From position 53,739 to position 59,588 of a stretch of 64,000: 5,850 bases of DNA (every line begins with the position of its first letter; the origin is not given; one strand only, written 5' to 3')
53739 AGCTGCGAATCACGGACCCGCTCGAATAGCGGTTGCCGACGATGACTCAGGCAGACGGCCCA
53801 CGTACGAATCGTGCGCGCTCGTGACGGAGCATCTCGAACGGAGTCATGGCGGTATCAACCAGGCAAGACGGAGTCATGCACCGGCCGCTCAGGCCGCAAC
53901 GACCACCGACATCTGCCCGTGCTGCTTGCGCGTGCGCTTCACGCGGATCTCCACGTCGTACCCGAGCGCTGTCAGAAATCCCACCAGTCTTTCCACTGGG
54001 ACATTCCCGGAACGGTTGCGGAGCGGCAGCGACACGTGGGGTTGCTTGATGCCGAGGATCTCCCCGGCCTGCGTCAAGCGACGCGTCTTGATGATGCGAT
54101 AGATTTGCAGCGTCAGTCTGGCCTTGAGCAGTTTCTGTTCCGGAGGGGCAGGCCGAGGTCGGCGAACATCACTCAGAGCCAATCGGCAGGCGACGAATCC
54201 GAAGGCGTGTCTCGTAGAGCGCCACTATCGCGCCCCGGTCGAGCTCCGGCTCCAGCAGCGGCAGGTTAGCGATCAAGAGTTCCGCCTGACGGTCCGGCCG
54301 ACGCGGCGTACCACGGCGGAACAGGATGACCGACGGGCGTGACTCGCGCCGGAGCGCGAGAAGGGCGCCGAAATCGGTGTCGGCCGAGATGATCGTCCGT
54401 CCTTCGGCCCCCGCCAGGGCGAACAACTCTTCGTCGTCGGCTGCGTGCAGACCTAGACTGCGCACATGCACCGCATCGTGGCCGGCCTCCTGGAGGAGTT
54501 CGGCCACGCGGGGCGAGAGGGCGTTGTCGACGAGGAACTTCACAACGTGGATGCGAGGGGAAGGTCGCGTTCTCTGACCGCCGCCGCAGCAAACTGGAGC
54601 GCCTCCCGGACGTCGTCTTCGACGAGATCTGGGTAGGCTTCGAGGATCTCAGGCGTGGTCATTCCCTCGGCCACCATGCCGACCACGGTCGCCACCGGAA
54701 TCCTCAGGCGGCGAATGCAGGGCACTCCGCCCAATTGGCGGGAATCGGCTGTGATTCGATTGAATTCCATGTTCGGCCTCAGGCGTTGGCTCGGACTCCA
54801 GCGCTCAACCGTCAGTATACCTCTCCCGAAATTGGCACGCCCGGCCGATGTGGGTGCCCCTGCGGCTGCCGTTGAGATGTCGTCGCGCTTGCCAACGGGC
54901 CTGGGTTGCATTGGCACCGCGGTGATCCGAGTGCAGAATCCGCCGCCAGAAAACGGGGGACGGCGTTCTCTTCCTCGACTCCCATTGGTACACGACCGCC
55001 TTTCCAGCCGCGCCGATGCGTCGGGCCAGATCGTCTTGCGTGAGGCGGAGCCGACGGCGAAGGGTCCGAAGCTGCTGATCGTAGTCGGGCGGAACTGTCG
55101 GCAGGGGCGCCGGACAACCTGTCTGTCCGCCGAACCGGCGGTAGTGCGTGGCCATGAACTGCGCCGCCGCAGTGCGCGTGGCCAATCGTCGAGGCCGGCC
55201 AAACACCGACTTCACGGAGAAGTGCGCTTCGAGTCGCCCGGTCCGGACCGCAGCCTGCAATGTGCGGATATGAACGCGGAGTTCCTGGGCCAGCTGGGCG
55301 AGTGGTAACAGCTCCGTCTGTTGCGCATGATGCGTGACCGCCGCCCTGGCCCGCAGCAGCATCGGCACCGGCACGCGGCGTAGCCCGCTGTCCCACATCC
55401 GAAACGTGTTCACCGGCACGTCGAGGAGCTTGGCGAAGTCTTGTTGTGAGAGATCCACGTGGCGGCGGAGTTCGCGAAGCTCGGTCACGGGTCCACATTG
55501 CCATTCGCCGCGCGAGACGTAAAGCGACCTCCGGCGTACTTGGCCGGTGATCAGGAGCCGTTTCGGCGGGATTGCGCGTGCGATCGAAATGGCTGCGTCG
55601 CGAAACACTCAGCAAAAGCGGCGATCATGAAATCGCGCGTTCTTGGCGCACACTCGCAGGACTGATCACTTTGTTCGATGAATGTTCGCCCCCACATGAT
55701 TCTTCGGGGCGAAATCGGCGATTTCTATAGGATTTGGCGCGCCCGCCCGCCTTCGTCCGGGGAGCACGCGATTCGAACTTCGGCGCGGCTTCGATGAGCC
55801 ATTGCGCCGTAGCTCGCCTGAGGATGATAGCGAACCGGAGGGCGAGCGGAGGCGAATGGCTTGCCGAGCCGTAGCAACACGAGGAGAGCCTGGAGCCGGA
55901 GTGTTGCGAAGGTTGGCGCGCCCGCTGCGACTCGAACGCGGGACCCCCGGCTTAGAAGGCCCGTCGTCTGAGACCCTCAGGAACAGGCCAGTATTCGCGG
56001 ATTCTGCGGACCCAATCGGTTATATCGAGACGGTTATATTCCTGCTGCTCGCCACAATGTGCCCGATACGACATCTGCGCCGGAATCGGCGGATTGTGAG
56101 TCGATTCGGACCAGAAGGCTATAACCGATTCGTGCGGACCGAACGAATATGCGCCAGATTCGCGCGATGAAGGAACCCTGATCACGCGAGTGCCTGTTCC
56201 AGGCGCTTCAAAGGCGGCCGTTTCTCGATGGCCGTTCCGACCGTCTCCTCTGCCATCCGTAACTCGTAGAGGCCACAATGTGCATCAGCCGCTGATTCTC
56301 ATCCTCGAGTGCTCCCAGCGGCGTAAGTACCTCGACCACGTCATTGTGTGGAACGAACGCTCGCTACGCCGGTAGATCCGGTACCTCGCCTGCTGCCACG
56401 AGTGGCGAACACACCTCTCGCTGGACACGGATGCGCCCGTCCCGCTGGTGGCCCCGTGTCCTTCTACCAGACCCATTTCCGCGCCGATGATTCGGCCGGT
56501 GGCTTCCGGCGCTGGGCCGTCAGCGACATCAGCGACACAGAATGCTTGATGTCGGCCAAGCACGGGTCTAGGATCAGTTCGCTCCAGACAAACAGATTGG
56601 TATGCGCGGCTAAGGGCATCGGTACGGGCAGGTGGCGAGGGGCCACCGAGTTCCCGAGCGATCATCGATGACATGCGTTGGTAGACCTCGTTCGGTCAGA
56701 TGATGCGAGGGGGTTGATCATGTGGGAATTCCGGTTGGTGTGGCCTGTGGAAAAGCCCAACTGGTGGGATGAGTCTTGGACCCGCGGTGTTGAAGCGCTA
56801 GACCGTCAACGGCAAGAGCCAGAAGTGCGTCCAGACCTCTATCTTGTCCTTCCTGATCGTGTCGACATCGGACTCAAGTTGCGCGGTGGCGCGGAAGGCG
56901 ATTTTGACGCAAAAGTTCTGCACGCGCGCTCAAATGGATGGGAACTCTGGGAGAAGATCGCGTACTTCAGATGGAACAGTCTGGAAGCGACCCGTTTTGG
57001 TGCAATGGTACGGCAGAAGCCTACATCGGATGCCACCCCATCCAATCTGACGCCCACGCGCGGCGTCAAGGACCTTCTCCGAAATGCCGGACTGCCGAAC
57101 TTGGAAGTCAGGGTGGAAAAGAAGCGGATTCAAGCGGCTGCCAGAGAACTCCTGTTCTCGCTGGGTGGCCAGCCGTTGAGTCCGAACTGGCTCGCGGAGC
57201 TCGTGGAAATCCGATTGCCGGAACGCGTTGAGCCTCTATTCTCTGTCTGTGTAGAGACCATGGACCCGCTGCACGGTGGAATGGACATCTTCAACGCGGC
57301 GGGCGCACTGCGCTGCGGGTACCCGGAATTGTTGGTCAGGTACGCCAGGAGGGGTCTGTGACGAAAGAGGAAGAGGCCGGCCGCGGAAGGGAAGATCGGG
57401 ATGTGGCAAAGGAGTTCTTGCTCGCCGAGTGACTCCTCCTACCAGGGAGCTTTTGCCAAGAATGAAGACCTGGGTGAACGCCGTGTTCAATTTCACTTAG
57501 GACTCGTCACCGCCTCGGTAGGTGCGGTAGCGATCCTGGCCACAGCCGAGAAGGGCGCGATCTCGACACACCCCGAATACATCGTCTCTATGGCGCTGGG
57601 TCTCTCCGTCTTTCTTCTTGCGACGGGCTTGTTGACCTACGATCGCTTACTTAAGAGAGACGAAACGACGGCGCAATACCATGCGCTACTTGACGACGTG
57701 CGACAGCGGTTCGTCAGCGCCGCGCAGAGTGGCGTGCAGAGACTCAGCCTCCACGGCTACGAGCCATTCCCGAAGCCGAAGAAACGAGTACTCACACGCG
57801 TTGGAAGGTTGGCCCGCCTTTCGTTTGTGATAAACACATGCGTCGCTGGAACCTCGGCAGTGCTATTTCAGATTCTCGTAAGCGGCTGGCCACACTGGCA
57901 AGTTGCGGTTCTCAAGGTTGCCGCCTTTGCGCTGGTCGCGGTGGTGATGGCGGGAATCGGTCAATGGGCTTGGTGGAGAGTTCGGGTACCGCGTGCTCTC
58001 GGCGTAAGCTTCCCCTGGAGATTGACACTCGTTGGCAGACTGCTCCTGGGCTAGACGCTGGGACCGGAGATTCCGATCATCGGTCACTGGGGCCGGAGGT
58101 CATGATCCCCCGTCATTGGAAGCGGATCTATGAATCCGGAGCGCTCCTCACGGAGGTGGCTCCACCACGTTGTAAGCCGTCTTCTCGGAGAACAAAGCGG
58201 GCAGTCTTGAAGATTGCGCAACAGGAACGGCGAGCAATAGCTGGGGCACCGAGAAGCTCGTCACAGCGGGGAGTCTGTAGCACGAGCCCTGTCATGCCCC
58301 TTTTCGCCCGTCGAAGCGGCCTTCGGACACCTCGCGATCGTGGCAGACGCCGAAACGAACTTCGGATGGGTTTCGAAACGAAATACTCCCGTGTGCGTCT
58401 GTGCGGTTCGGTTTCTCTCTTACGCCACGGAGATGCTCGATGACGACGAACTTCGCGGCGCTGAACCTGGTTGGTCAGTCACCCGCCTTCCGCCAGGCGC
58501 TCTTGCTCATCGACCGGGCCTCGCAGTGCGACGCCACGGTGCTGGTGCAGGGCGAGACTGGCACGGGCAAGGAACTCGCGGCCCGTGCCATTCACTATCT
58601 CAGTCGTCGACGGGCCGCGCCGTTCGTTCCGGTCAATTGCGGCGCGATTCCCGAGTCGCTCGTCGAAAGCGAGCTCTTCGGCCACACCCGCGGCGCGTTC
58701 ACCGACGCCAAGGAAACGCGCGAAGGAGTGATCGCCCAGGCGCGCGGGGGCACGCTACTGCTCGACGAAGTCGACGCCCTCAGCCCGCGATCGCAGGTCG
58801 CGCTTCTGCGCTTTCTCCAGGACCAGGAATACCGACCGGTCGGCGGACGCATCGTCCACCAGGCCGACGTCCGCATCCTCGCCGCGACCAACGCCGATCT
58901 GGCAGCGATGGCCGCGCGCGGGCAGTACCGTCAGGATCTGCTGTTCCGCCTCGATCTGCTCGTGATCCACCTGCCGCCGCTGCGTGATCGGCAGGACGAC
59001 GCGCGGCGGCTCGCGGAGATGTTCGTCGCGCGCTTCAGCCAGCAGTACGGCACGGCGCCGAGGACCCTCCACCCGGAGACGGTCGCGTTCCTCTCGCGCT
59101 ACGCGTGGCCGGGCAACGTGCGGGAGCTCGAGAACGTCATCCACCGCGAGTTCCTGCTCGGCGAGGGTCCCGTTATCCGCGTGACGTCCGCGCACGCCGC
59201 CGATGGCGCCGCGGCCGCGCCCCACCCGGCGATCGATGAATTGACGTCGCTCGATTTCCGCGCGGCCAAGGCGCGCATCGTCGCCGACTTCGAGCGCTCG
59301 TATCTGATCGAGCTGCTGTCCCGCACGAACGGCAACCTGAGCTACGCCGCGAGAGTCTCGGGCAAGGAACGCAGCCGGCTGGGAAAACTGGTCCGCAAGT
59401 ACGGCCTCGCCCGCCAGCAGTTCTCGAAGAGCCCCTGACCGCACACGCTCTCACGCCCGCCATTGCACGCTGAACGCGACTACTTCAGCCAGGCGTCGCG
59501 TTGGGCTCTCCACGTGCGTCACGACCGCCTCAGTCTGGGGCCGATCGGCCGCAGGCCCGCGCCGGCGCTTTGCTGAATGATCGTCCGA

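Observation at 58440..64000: Start of a contractile-injection-system (eCIS/tailocin-like) locus with its own sigma-54 activator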

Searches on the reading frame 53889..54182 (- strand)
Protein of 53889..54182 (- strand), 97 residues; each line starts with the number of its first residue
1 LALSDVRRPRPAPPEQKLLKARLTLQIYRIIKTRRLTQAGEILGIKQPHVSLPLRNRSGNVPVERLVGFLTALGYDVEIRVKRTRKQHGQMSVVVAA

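Call 58: search_protein_families(library=pfam, max_evalue=0.001, proteins=[window:53889-54182:-])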
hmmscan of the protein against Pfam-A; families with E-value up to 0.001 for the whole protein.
window:53889-54182:- (97 aa): 1 family
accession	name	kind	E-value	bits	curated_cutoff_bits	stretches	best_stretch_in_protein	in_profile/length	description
PF13744.12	HTH_37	-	7e-15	55.1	27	1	12-82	8-80/80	Helix-turn-helix domain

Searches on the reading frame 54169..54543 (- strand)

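Call 58: search_protein_families(library=pfam, max_evalue=0.001, proteins=[window:54169-54543:-])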
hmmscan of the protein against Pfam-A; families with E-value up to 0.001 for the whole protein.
window:54169-54543:- (124 aa): 2 families
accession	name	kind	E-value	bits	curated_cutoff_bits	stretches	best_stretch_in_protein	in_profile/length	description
PF18480.7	DUF5615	-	1.4e-27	96.2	23.8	1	1-108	1-106/110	Domain of unknown function (DUF5615)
PF18478.7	PIN_10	-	5.3e-10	39.7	26.2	1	1-59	1-63/84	PIN like domain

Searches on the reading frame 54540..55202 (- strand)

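Call 58: search_protein_families(library=pfam, max_evalue=0.001, proteins=[window:54540-55202:-])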
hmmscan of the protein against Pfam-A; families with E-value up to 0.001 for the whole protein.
window:54540-55202:- (220 aa): 1 family
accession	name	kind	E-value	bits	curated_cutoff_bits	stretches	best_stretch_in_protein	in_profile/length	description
PF04255.20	DUF433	-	1.8e-19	69.7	23.6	1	150-205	1-56/56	Protein of unknown function (DUF433)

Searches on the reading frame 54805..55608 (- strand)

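Call 58: search_protein_families(library=pfam, max_evalue=0.001, proteins=[window:54805-55608:-])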
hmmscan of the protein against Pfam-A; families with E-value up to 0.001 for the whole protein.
window:54805-55608:- (267 aa): 5 families
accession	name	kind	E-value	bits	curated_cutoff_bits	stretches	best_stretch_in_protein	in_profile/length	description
PF13560.12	HTH_31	-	2e-11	44.5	27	1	178-225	4-51/64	Helix-turn-helix domain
PF01381.28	HTH_3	-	6.6e-11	42.5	23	1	180-223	1-43/55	Helix-turn-helix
PF20432.4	Xre-like-HTH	-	1.1e-05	26.1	25.8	0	44-70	15-41/63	Antitoxin Xre-like helix-turn-helix domain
PF12844.13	HTH_19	-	0.0003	21.1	30.2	0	179-225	3-48/64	Helix-turn-helix domain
PF12728.13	HTH_17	-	0.00036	21.2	27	0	104-141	5-37/51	Helix-turn-helix domain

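Call 81: search_protein_families(library=phrogs, max_evalue=0.001, proteins=[window:54805-55608:-])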
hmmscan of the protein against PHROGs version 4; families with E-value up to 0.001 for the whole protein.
window:54805-55608:- (267 aa): 14 families
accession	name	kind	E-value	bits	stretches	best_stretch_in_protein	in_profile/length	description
phrog_2104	-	unknown function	5.1e-16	59.7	2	39-82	39-81/103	-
phrog_8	-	transcription regulation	1.4e-11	45.5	1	44-223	81-203/346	transcriptional regulator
phrog_7950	-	transcription regulation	3.1e-09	37.8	1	178-212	10-43/68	transcriptional repressor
phrog_5119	-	unknown function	3.7e-09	37.5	1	43-117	57-129/152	-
phrog_4836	-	transcription regulation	1.2e-08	35.7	1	175-217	75-116/194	CII-like regulator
phrog_14076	-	transcription regulation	9.1e-08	33.5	0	178-214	16-54/86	transcriptional regulator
phrog_2328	-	transcription regulation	2.5e-06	28.3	0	44-85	20-61/128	transcriptional repressor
phrog_7241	-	transcription regulation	3.3e-06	28.2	1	175-218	61-103/122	transcriptional regulator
phrog_3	-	transcription regulation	9.8e-06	26.6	0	179-224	92-133/430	transcriptional repressor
phrog_38149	-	unknown function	1.5e-05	26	0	43-81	12-49/190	-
phrog_2967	-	transcription regulation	7.9e-05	23.3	0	178-217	13-51/225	transcriptional regulator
phrog_4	-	transcription regulation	8.5e-05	22.7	0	180-217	141-173/400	transcriptional repressor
phrog_955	-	DNA, RNA and nucleotide metabolism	0.00016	22.4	0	43-113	28-99/142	HTH DNA binding protein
phrog_66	-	integration and excision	0.00062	20.5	0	87-155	80-143/412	excisionase and transcriptional regulator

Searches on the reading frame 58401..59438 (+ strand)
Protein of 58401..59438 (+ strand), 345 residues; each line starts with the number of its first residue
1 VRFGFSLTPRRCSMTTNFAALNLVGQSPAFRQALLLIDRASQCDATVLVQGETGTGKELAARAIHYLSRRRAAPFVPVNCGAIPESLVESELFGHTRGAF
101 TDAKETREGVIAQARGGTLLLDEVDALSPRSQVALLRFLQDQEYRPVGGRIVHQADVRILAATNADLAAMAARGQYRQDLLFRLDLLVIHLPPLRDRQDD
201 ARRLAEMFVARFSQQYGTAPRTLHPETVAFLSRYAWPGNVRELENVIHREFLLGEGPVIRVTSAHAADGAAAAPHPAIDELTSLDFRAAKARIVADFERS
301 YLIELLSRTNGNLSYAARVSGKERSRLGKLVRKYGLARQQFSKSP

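Call 5: search_protein_families(library=pfam, max_evalue=0.01, proteins=[window:58401-59438:+])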
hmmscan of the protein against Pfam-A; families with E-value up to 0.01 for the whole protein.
window:58401-59438:+ (345 aa): 9 families
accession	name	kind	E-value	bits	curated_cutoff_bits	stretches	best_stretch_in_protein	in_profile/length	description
PF00158.32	Sigma54_activat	-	4.9e-61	205.7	20.2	1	23-189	1-167/168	Sigma-54 interaction domain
PF25601.1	AAA_lid_14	-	8.8e-20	70.8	27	1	195-262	1-68/87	AAA+ ATPase lid domain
PF14532.12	Sigma54_activ_2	-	2.8e-18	66.9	25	1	25-194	2-138/138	Sigma-54 interaction domain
PF07728.20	AAA_5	-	1.9e-08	34.8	22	1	47-164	2-122/139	AAA domain (dynein-related subfamily)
PF00004.35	AAA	-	3.5e-07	31.1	21.2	1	47-165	1-110/131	ATPase family associated with various cellular activities (AAA)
PF02954.25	HTH_8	-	0.0002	21.5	22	1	294-330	2-38/42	Bacterial regulatory protein, Fis family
PF07724.20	AAA_2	-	0.00083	19.9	27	1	46-173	5-133/166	AAA domain (Cdc48 subfamily)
PF01078.27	Mg_chelatase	-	0.0076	16.1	20.3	0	104-165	95-158/207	Magnesium chelatase, subunit ChlI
PF11967.14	RecO_N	-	0.0097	16.4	27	0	298-330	18-50/80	Recombination protein O N terminal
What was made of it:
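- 58440..59438 (+): Sensor-less sigma-54 enhancer-binding protein (332 aa from the ATG). It has an AAA+ sigma-54 interaction domain, Walker A GETGTGK, the L1 loop variant GAFTDA, and a C-terminal Fis-type HTH. Pfam Sigma54_activat 4.9e-61, AAA_lid_14 8.8e-20, HTH_8 2e-4 (call 5).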

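Call 62: search_protein_families(library=ncbifam, max_evalue=0.001, proteins=[window:58401-59438:+])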
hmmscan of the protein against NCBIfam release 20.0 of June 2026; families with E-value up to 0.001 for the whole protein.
window:58401-59438:+ (345 aa): 27 families (the best 25 are shown)
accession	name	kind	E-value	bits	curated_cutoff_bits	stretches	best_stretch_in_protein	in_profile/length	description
TIGR01818.1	ntrC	equivalog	7.4e-86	288.8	558.6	1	17-331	130-460/463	nitrogen regulation protein NR(I)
TIGR01817.1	nifA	equivalog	4.2e-85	286.5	528.85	1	18-267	193-441/534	nif-specific transcriptional activator NifA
NF003451.0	PRK05022.1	equivalog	2.3e-84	284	476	1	19-337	188-511/512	nitric oxide reductase transcriptional regulator NorR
TIGR02915.1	PEP_resp_reg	equivalog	7.7e-84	282.1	502.6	1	19-336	137-444/445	PEP-CTERM-box response regulator transcription factor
NF008469.0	PRK11361.1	equivalog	1.2e-82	278.1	714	1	14-336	136-456/461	acetoacetate metabolism transcriptional regulator AtoC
NF038308.1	RNA_repair_RtcR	equivalog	3.1e-82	277.1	650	1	15-334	174-516/530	RNA repair transcriptional activator RtcR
NF050807.1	TransRegFlbDCaul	equivalog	1.3e-81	274.7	750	1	22-323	119-427/454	sigma-54-dependent transcriptional regulator FlbD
NF041906.1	V4R_TF_MobR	exception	1.2e-76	258.4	999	1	15-333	226-543/544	phenol degradation transcriptional regulator MobR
NF041552.1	TF_PrdR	equivalog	4.7e-75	253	795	1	22-334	268-576/577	sigma-54 dependent transcriptional regulator PrdR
TIGR02974.1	phageshock_pspF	equivalog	5.7e-75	252.6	443.55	1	23-250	1-229/336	phage shock protein operon transcriptional activator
NF008085.0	PRK10820.1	equivalog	2.5e-72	244.1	576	1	21-340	204-516/520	transcriptional regulator TyrR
NF007689.0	PRK10365.1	equivalog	1.6e-71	241.4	760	1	19-327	137-435/441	sigma-54-dependent response regulator transcription factor ZraR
NF011695.0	PRK15115.1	equivalog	1.6e-69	234.8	763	1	22-341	136-443/445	two-component system response regulator GlrR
NF051870.1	NAssimRespRegNtrX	equivalog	2.1e-69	234.6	600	1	20-335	138-451/452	nitrogen assimilation response regulator NtrX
NF011958.0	PRK15429.1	equivalog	5e-68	230.3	830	1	22-268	380-626/692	formate hydrogenlyase transcriptional activator FlhA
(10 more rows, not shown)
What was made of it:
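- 58440..59438 (+): NCBIfam best matches are NtrC, NifA, NorR and PspF central domains, all below the equivalog cut-offs (call 62).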

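Call 81: search_protein_families(library=phrogs, max_evalue=0.001, proteins=[window:58440-59438:+])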
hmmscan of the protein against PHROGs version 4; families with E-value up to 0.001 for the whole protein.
window:58440-59438:+ (332 aa): 3 families
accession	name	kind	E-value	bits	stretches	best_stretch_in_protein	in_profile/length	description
phrog_7998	-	unknown function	3.2e-53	182.1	1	9-323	18-322/339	-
phrog_249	-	moron, auxiliary metabolic gene and host takeover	2.3e-07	31.5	1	18-151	116-244/380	porphyrin biosynthesis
phrog_16448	-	other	1.1e-06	28.3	1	22-153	440-571/680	ATPase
